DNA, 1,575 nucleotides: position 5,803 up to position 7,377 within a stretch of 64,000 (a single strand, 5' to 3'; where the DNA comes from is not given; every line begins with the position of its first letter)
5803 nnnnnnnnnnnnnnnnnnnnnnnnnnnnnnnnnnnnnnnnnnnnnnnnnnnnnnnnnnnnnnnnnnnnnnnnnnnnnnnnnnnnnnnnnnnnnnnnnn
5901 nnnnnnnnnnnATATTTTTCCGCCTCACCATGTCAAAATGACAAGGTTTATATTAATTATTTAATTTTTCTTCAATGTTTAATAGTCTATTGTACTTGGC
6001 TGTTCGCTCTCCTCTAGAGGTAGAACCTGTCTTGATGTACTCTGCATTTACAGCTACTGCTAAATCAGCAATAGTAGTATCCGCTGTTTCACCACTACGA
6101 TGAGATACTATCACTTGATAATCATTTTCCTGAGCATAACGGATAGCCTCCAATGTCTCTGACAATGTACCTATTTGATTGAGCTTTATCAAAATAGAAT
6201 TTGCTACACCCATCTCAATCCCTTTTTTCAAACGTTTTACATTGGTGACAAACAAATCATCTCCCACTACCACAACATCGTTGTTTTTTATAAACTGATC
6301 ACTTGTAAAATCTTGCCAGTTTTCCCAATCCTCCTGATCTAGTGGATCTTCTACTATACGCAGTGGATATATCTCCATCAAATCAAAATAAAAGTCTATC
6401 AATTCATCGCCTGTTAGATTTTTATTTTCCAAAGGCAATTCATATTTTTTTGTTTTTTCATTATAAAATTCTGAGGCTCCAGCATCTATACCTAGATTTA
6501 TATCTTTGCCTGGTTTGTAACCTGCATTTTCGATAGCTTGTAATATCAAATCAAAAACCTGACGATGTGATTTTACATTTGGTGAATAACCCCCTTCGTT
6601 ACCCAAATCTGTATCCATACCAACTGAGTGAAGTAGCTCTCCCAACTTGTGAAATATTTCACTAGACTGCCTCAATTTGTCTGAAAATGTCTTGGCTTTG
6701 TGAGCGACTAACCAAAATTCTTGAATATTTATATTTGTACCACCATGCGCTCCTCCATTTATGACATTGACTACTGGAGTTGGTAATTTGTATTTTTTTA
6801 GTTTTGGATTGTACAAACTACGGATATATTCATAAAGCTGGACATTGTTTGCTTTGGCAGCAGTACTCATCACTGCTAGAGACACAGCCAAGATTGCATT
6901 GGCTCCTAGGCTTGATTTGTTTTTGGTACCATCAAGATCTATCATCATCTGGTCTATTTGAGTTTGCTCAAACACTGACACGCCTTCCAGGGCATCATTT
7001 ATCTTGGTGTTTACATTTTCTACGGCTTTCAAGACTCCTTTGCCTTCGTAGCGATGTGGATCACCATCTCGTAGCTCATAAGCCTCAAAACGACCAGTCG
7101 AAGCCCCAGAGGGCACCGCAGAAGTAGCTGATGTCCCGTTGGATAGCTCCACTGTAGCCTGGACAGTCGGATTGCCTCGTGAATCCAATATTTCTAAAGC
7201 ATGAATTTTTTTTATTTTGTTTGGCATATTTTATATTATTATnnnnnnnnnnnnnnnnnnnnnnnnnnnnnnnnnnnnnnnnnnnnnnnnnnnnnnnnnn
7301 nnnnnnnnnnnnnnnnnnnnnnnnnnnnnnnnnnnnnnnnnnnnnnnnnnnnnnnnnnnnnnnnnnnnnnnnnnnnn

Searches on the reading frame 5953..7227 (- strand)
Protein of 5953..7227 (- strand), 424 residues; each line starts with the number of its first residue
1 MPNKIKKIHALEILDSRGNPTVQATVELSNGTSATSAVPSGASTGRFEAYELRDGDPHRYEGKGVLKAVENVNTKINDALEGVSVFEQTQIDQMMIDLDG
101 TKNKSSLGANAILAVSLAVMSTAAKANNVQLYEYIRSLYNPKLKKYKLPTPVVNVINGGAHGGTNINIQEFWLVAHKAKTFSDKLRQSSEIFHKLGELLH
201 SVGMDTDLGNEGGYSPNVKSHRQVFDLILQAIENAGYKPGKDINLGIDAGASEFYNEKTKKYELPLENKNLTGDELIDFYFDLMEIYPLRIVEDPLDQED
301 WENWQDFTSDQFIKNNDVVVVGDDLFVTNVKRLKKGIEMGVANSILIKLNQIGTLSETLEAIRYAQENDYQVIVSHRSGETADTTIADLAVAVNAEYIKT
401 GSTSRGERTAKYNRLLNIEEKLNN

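Call 99: search_protein_families(library=pfam, proteins=[window:5953-7227:-], max_evalue=0.0001)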
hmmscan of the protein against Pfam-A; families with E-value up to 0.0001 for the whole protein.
window:5953-7227:- (424 aa): 4 families
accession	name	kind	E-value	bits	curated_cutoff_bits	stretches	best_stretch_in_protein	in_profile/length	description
PF00113.28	Enolase_C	-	8.3e-101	337.6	21.5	1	146-423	2-282/296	Enolase, C-terminal TIM barrel domain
PF03952.21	Enolase_N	-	1.4e-56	190.7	35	1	5-135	1-131/131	Enolase, N-terminal domain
PF07476.17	MAAL_C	-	9.1e-05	22.2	27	0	287-396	106-219/249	Methylaspartate ammonia-lyase C-terminus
PF13378.12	MR_MLE_C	-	9.9e-05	22.6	29.4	0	285-397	68-175/219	Enolase C-terminal domain-like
